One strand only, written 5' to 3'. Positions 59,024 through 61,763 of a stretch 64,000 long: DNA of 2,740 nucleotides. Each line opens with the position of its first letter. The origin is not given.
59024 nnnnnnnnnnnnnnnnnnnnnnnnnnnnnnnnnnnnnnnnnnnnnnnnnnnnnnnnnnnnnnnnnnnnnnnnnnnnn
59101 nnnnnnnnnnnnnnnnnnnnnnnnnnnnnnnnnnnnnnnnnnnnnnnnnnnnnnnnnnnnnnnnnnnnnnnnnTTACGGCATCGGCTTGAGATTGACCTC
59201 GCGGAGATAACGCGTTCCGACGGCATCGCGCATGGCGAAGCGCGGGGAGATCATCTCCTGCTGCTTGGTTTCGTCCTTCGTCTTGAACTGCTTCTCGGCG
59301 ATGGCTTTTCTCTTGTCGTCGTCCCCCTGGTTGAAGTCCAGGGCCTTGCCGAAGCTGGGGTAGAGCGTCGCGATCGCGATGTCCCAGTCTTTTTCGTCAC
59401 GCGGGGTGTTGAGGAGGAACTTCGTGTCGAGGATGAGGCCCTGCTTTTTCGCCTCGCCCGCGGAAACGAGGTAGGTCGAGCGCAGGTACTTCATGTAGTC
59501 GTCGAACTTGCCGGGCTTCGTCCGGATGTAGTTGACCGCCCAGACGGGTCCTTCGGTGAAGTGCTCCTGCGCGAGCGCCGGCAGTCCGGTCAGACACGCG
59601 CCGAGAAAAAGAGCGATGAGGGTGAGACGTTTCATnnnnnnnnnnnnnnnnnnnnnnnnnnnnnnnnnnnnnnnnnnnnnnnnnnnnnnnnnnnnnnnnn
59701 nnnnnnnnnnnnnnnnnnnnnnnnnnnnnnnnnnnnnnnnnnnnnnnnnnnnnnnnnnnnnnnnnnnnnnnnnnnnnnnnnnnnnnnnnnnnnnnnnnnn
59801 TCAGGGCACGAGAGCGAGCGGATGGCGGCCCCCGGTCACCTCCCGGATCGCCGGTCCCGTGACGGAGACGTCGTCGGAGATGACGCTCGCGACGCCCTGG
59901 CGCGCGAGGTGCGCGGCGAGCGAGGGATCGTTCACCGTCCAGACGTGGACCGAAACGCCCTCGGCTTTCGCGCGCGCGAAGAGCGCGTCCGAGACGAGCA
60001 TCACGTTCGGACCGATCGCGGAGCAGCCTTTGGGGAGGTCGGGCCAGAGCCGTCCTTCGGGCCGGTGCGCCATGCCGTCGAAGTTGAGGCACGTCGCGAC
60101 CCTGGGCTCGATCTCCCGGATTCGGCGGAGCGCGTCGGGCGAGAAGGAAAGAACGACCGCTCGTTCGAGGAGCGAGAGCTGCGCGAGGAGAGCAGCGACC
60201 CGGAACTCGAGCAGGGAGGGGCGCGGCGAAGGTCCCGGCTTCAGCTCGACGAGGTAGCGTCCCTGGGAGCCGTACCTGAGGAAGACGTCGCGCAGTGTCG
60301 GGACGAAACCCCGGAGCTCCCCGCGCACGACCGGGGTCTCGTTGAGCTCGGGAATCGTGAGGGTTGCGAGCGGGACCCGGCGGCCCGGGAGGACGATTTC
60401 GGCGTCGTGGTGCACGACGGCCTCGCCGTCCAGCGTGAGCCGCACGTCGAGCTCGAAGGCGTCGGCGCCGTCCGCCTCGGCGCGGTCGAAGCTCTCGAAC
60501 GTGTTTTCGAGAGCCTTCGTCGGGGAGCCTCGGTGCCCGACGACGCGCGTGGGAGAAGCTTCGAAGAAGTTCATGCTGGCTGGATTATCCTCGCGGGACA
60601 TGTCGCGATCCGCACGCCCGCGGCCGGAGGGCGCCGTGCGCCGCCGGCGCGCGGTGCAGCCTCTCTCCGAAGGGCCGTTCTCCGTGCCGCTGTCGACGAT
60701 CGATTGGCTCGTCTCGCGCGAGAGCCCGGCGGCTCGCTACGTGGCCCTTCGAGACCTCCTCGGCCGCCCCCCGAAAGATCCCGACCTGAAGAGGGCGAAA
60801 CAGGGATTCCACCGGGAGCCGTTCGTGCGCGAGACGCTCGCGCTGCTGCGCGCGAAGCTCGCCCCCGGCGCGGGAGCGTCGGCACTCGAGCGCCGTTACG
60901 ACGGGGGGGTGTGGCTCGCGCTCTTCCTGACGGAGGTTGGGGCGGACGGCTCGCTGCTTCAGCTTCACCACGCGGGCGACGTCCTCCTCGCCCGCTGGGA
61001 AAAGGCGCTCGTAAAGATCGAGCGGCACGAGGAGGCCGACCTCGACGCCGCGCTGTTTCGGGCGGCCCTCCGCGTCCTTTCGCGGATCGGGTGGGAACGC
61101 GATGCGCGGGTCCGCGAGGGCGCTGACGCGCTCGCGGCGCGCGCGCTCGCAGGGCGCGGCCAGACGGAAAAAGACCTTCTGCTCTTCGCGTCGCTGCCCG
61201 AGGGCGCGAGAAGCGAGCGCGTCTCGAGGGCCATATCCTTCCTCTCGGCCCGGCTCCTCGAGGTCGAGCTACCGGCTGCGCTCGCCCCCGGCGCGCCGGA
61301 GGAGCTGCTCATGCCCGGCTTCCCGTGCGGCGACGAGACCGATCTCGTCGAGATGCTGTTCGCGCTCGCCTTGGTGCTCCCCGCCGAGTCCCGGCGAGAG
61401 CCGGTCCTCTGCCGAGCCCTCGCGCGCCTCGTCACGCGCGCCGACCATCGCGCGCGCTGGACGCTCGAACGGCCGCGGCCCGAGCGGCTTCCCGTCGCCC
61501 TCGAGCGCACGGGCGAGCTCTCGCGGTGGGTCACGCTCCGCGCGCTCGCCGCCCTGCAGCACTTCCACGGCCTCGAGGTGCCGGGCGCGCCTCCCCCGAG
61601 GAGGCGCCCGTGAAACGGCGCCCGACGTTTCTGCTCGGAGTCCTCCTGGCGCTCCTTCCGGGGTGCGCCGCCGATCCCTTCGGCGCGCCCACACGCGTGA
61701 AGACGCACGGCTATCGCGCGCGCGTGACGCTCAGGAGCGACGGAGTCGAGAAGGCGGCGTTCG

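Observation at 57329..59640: Low-GC islet encoding two secreted proteins just downstream of tRNA-Pro(UGG)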

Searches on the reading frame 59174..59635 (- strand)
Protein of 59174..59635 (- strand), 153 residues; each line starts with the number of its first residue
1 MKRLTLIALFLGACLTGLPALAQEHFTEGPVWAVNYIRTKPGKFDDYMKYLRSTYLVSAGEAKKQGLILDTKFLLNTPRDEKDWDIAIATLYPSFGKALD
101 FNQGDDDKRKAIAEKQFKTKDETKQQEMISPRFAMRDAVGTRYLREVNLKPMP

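Call 5: search_protein_families(library=pfam, proteins=[window:59174-59635:-], max_evalue=0.01)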
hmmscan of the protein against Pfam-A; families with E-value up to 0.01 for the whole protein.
window:59174-59635:- (153 aa): 0 families

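Call 11: find_homologous_proteins(query=window:59174-59635:-)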
Query window:59174-59635:- (153 aa): 460 proteins with E <= 0.001 among 491 candidates; the best 120 are listed.
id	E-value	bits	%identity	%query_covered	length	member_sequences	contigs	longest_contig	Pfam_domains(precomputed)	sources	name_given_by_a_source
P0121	4.3e-89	314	91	100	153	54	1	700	-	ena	-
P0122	7.5e-87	307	90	100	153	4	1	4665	-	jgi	jgi:hypothetical protein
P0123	1.1e-86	306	89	100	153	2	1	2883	-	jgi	jgi:hypothetical protein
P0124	2.8e-86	305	89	100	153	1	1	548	-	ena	-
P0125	7.1e-86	303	88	100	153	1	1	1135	-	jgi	-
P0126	1.5e-85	302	88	100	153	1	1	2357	-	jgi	jgi:hypothetical protein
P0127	1.9e-84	299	86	100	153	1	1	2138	-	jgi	jgi:hypothetical protein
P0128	2.4e-83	295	86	100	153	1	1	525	-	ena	-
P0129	9.0e-83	293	84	100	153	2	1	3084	-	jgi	jgi:hypothetical protein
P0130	8.2e-82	290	84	100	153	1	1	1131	-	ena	-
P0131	1.0e-81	290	82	100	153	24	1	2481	-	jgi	-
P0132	1.9e-81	289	82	100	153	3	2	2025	-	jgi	-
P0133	2.4e-81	289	83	100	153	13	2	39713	-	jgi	jgi:hypothetical protein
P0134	4.2e-81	288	82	100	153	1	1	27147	-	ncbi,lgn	ncbi:MAG: hypothetical protein WCC53_17570 [Thermoanaerobaculia bacterium]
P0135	7.4e-81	287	82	100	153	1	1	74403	-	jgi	jgi:hypothetical protein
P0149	3.8e-70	252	75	100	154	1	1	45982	-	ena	-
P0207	1.9e-50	188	61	100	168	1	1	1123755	-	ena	-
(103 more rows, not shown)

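Call 21: search_protein_families(library=ncbifam, proteins=[window:59174-59635:-], max_evalue=1)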
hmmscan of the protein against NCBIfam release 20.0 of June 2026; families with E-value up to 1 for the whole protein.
window:59174-59635:- (153 aa): 0 families

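Call 23: search_solved_structures(query=window:59174-59635:-, max_evalue=10)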
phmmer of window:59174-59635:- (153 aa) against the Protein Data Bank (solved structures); distinct sequences matched with E-value up to 10: 3.
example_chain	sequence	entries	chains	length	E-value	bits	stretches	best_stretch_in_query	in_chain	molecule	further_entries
4pfr_A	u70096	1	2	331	0.8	12.7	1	60-97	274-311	TRAP dicarboxylate transporter, DctP subunit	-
6wt8_A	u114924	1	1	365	1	12.4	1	43-145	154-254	STING-associated CdnE c-di-GMP synthase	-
6vi0_H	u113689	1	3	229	1.2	12.1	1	33-90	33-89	VRC01.23 Heavy chain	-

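Call 27: find_encoding_contigs(protein=P0207, flank=6000, max_places=2)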
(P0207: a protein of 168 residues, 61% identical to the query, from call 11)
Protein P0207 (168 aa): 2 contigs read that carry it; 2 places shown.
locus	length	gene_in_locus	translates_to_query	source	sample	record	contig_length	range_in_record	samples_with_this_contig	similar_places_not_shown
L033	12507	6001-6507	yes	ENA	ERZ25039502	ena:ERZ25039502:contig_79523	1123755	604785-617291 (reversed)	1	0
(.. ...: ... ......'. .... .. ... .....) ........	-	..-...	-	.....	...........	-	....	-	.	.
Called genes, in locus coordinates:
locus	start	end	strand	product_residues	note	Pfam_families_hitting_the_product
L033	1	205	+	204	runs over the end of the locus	PF13468:Glyoxalase_3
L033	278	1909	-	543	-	PF00595:PDZ (weak), PF13180:PDZ_2, PF17820:PDZ_6, PF03572:Peptidase_S41, PF28547:CHD_PDZ-protease (faint)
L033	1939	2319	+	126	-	PF02416:TatA_B_E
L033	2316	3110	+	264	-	PF00902:TatC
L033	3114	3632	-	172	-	PF00702:Hydrolase (weak), PF08282:Hydrolase_3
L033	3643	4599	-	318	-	PF13580:SIS_2 (faint), PF01380:SIS, PF00571:CBS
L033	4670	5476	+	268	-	PF09335:VTT_dom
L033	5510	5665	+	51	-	-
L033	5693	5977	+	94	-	-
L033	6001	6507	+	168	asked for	-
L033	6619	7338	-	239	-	PF00793:DAHP_synth_1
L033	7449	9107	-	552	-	PF06418:CTP_synth_N, PF00117:GATase, PF07722:Peptidase_C26 (weak)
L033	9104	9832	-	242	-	PF02348:CTP_transf_3, PF12804:NTP_transf_3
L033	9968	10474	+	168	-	-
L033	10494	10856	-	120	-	PF13181:TPR_8 (faint)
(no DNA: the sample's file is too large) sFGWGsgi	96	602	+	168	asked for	-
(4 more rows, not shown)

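Call 28: find_encoding_contigs(protein=P0135, flank=6000, max_places=2)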
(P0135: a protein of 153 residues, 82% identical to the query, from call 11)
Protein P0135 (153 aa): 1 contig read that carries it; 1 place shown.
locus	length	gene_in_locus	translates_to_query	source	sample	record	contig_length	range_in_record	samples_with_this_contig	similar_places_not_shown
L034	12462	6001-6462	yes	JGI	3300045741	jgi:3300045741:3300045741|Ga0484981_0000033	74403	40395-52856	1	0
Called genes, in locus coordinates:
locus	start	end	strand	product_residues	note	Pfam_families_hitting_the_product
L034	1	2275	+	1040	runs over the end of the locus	PF13620:CarboxypepD_reg, PF13715:CarbopepD_reg_2 (weak), PF25183:OMP_b-brl_4, PF00593:TonB_dep_Rec_b-barrel, PF25183:OMP_b-brl_4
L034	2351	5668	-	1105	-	PF15902:Sortilin-Vps10 (weak)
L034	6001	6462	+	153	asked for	-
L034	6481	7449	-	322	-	PF01734:Patatin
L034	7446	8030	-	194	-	PF01965:DJ-1_PfpI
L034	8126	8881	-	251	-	-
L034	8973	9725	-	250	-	PF00005:ABC_tran, PF13304:AAA_21 (faint)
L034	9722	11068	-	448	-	PF25917:BSH_RND, PF25885:HH_EMRA, PF25876:HH_MFP_RND (weak), PF25954:Beta-barrel_RND_2, PF25990:Beta-barrel_YknX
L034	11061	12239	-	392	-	PF12704:MacB_PCD, PF02687:FtsX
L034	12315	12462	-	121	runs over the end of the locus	-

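Call 35: search_solved_structures(query=A1, max_evalue=10)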
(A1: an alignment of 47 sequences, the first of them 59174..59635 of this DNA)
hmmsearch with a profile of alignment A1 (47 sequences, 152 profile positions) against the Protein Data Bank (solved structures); distinct sequences matched with E-value up to 10: 2.
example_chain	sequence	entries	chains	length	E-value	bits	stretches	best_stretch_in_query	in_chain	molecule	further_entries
6wt8_A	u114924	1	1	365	0.0063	19.7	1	43-120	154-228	STING-associated CdnE c-di-GMP synthase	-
7tgh_4L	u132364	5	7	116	1.9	11.6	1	83-120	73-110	Ymf58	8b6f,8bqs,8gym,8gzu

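Call 37: search_protein_families(library=pfam, alignment_id=A1, max_evalue=0.1)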
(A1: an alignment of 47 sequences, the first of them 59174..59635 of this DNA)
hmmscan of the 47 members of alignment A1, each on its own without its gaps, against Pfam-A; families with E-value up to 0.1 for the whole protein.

A. member 1, window:59174-59635:- (153 aa): 0 families

B. families by the number of members that match (of 47 scanned): 10 families
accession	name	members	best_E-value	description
PF21666.2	DUF4246_N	1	0.0036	Domain of unknown function DUF4246, N-terminal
PF25588.1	DUF7934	1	0.0055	Family of unknown function (DUF7934)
PF08105.16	Antimicrobial10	1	0.03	Metchnikowin family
PF10086.14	YhfC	1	0.034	YhfC intramembrane metalloprotease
PF20815.3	GIY_YIG_2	1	0.048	GIY-YIG catalytic domain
PF01812.26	5-FTHF_cyc-lig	1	0.053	5-formyltetrahydrofolate cyclo-ligase family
PF14114.12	DUF4286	1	0.06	Domain of unknown function (DUF4286)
PF18137.7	ORC_WH_C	1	0.077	Origin recognition complex winged helix C-terminal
PF22203.1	Sca2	1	0.081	Surface cell antigen Sca2 helical repeat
PF09626.15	DHC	1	0.093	Dihaem cytochrome c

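Call 39: predict_structure(alignment_id=A1)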
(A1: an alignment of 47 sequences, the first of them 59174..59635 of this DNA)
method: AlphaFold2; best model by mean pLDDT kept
length: 153 residues; sequences in the alignment: 47
mean_pLDDT: 88.9   pTM: 0.74
mean pLDDT of the five models: 88.9, 88.1, 86.3, 86.2, 83.7
residues with pLDDT >= 90: 113; 70-90: 24; 50-70: 16; < 50: 0
segments of 3 or more residues with pLDDT < 50: none
pLDDT, mean of each block of 10 residues (from residue 1): 75 63 69 96 96 95 97 95 94 92 95 96 95 95 84 79
secondary structure, 60 per line:
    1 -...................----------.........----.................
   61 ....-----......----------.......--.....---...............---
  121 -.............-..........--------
elements in order: H2-20 E31-39 H44-64 E70-75 E86-92 H95-99 H103-117 H122-134 E136-145

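Call 60: search_protein_families(library=padloc, proteins=[window:59174-59635:-], max_evalue=0.01)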
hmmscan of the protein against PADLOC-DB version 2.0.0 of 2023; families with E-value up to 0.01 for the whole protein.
window:59174-59635:- (153 aa): 0 families

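Call 61: search_protein_families(library=phrogs, proteins=[window:59174-59635:-], max_evalue=0.01)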
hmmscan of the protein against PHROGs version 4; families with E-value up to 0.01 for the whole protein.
window:59174-59635:- (153 aa): 0 families

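Call 71: find_encoding_contigs(protein=P0134, flank=7000, max_places=2)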
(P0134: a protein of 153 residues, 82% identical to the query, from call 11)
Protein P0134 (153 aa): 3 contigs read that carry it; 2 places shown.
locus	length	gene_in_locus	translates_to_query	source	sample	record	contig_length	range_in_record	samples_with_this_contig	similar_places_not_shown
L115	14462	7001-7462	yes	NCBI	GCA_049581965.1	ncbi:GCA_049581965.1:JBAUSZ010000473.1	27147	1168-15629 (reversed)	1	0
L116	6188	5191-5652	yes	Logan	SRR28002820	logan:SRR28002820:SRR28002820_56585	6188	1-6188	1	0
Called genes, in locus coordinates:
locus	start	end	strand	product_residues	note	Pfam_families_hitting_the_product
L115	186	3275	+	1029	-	PF13620:CarboxypepD_reg, PF13715:CarbopepD_reg_2 (weak), PF25183:OMP_b-brl_4, PF00593:TonB_dep_Rec_b-barrel, PF25183:OMP_b-brl_4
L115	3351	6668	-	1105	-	PF15902:Sortilin-Vps10 (weak)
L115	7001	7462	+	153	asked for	-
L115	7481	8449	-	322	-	PF01734:Patatin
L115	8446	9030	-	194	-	PF01965:DJ-1_PfpI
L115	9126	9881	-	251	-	-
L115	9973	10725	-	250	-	PF00005:ABC_tran, PF13304:AAA_21 (faint)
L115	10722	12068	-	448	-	PF25917:BSH_RND, PF25885:HH_EMRA, PF25876:HH_MFP_RND (weak), PF25954:Beta-barrel_RND_2, PF25990:Beta-barrel_YknX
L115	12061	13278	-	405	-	PF12704:MacB_PCD, PF02687:FtsX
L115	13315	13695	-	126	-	-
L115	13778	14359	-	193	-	PF00578:AhpC-TSA (weak), PF08534:Redoxin, PF00085:Thioredoxin (faint), PF13098:Thioredoxin_2 (weak)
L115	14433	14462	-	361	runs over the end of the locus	-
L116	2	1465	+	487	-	?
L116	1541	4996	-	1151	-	PF15902:Sortilin-Vps10 (weak)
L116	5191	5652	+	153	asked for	-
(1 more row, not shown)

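Call 72: find_encoding_contigs(protein=P0133, flank=7000, max_places=2)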
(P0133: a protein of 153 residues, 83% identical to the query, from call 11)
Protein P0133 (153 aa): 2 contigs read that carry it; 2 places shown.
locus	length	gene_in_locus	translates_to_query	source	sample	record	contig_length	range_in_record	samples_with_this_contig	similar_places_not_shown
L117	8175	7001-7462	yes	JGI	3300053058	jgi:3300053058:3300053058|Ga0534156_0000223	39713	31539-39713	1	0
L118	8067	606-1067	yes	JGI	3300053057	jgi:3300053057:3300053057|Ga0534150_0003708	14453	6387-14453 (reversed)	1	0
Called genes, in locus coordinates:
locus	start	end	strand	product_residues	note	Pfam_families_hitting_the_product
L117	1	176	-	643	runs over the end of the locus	PF00092:VWA, PF13519:VWA_2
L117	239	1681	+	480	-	PF01546:Peptidase_M20, PF07687:M20_dimer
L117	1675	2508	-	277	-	PF00106:adh_short, PF08659:KR, PF13561:adh_short_C2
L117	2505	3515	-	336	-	PF01207:Dus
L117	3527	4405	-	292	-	-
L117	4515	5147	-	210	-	-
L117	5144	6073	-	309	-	-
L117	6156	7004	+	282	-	PF03009:GDPD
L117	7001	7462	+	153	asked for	-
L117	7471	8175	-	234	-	?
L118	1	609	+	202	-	PF03009:GDPD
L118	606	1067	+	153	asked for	-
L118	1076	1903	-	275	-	PF05742:TANGO2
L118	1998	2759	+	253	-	PF00561:Abhydrolase_1, PF20408:Abhydrolase_11 (faint), PF00975:Thioesterase, PF12697:Abhydrolase_6, PF12146:Hydrolase_4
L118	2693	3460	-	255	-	PF01138:RNase_PH, PF03725:RNase_PH_C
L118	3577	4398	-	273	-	PF01177:Asp_Glu_race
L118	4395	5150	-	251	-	PF10646:Germane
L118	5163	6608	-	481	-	PF07833:Cu_amine_oxidN1 (faint), PF01520:Amidase_3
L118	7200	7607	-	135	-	PF01850:PIN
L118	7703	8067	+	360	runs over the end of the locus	PF01569:PAP2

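Call 73: find_encoding_contigs(protein=P0149, flank=7000, max_places=2)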
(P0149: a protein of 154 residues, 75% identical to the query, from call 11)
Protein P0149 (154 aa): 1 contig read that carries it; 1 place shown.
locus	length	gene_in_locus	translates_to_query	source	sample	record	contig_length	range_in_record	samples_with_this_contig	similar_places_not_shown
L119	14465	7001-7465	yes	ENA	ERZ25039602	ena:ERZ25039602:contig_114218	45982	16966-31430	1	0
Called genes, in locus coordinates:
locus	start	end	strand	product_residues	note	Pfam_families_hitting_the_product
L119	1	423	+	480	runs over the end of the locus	PF01546:Peptidase_M20, PF07687:M20_dimer (weak)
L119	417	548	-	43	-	-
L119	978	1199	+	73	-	-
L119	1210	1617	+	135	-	PF01850:PIN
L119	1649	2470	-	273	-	PF00106:adh_short, PF08659:KR, PF13561:adh_short_C2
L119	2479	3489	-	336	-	PF01207:Dus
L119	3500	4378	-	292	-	-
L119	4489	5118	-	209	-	-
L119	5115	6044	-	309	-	-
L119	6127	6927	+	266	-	PF03009:GDPD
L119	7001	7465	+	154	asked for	-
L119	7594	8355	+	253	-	PF00561:Abhydrolase_1, PF00975:Thioesterase (faint), PF12146:Hydrolase_4, PF20408:Abhydrolase_11 (faint), PF12697:Abhydrolase_6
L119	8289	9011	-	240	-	PF01138:RNase_PH, PF03725:RNase_PH_C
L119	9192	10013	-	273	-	PF01177:Asp_Glu_race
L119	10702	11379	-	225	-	PF01520:Amidase_3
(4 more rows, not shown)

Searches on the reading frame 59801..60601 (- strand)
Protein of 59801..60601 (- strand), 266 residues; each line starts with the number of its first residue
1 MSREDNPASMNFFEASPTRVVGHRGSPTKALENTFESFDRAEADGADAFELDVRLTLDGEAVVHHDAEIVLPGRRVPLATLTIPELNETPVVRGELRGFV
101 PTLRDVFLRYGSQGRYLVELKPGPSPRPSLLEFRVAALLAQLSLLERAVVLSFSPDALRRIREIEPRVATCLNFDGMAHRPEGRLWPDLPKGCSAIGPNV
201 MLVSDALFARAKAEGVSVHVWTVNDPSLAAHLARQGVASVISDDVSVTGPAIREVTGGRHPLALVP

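Call 5: search_protein_families(library=pfam, proteins=[window:59801-60601:-], max_evalue=0.01)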
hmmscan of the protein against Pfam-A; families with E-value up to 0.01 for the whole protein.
window:59801-60601:- (266 aa): 1 family
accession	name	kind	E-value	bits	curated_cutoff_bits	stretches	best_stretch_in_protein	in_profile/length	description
PF03009.23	GDPD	-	4.9e-32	112.4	23.6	1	23-245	1-242/244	Glycerophosphoryl diester phosphodiesterase family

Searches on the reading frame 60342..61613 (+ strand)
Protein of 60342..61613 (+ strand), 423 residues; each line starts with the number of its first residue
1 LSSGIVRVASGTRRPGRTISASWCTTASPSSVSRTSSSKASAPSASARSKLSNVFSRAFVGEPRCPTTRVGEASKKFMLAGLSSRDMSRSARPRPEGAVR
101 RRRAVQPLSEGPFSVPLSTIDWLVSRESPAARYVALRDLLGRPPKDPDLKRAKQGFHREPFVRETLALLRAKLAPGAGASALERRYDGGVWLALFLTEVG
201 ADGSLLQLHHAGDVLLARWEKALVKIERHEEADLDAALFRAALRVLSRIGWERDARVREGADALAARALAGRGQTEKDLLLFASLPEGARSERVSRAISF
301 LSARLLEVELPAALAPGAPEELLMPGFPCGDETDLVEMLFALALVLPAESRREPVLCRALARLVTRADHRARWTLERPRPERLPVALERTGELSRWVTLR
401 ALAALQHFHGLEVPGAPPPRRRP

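Call 5: search_protein_families(library=pfam, proteins=[window:60342-61613:+], max_evalue=0.01)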
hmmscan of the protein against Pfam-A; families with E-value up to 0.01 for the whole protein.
window:60342-61613:+ (423 aa): 1 family
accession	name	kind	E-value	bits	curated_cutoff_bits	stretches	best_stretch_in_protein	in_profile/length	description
PF24720.1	DUF7673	-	0.0048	17.3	27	0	206-261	16-70/85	Family of unknown function (DUF7673)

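Call 21: search_protein_families(library=ncbifam, proteins=[window:60342-61613:+], max_evalue=1)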
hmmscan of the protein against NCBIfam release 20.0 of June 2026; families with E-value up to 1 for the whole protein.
window:60342-61613:+ (423 aa): 0 families

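Call 60: search_protein_families(library=padloc, proteins=[window:60342-61613:+], max_evalue=0.01)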
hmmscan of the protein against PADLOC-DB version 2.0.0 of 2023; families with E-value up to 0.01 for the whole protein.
window:60342-61613:+ (423 aa): 0 families

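Call 61: search_protein_families(library=phrogs, proteins=[window:60342-61613:+], max_evalue=0.01)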
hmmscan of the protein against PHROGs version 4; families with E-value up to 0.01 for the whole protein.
window:60342-61613:+ (423 aa): 0 families
